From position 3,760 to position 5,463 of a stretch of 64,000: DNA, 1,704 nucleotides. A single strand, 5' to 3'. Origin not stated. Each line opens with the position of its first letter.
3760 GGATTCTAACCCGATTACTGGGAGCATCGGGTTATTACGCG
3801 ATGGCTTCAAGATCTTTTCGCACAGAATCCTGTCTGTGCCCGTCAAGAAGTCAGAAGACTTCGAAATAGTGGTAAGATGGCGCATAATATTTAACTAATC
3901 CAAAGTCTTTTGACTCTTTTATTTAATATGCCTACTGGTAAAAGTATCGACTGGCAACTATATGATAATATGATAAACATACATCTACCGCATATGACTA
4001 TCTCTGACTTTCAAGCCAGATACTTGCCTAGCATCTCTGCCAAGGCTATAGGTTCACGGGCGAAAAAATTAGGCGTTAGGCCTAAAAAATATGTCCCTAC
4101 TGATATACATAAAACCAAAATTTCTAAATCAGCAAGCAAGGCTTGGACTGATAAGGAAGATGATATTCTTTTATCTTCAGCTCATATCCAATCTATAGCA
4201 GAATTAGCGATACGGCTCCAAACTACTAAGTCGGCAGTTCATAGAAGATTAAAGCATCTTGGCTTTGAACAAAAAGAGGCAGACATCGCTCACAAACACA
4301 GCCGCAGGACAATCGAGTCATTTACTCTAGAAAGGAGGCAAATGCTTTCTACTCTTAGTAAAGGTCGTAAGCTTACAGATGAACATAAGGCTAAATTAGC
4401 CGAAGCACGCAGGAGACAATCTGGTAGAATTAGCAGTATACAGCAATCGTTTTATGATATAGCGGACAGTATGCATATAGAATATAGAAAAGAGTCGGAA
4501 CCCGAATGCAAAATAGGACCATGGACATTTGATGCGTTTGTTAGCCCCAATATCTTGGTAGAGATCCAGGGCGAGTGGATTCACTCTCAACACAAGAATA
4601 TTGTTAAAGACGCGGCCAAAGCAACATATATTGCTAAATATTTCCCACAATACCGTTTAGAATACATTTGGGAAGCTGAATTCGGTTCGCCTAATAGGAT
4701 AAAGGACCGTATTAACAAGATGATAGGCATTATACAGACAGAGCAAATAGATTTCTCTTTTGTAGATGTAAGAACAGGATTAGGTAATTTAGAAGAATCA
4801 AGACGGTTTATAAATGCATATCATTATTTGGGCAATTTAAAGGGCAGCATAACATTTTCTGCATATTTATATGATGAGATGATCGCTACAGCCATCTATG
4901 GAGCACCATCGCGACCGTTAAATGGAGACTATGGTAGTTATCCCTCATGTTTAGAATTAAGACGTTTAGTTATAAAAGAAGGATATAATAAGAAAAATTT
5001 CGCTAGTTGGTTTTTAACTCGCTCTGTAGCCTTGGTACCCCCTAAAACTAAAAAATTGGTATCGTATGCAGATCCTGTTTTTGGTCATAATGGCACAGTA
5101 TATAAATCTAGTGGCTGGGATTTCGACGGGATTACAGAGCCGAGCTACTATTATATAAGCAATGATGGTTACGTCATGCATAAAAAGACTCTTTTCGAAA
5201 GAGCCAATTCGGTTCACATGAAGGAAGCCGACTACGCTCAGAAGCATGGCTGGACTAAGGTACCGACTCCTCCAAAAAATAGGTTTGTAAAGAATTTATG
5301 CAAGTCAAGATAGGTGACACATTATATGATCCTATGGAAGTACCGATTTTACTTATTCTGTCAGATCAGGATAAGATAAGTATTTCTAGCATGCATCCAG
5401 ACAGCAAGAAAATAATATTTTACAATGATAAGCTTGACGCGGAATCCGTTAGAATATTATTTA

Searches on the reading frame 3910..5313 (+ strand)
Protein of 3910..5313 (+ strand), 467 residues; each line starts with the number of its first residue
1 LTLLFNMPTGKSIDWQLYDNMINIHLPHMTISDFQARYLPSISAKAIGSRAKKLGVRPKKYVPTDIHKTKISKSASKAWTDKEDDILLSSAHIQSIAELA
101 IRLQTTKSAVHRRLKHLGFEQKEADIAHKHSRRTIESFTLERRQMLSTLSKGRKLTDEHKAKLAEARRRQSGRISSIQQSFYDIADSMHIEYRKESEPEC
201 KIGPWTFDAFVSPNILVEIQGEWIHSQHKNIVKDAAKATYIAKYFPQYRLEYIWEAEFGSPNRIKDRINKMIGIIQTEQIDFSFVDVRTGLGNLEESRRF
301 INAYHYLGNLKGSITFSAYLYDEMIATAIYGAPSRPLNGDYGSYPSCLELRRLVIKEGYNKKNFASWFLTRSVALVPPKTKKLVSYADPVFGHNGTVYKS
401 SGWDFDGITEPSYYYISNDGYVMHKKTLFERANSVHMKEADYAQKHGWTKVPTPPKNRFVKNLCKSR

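Call 7: search_protein_families(library=phrogs, proteins=[window:3910-5313:+], max_evalue=0.001)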
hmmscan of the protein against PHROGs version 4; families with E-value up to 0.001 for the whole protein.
window:3910-5313:+ (467 aa): 6 families
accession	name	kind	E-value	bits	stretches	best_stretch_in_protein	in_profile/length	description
phrog_1384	-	other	1.4e-23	84.6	1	293-464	27-198/245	Mom-like DNA modification protein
phrog_559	-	DNA, RNA and nucleotide metabolism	1.3e-13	51.6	1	174-427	306-558/607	HNH endonuclease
phrog_3339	-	DNA, RNA and nucleotide metabolism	3.2e-13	50.6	1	79-426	192-492/536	homing endonuclease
phrog_323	-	transcription regulation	6.6e-06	26.9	1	41-146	122-248/319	transcriptional regulator, D5-like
phrog_38779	-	unknown function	4.6e-05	24.3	1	77-114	17-54/61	-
phrog_29804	-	unknown function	0.0001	22.4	1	296-431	365-485/534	-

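Call 9: search_protein_families(library=pfam, proteins=[window:3910-5313:+], max_evalue=0.001)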
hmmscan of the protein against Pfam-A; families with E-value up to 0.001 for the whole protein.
window:3910-5313:+ (467 aa): 1 family
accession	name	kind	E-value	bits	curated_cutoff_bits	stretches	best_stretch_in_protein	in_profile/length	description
PF25680.1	Mom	-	1.1e-14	55.1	27.1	1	295-465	10-187/202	Mom protein family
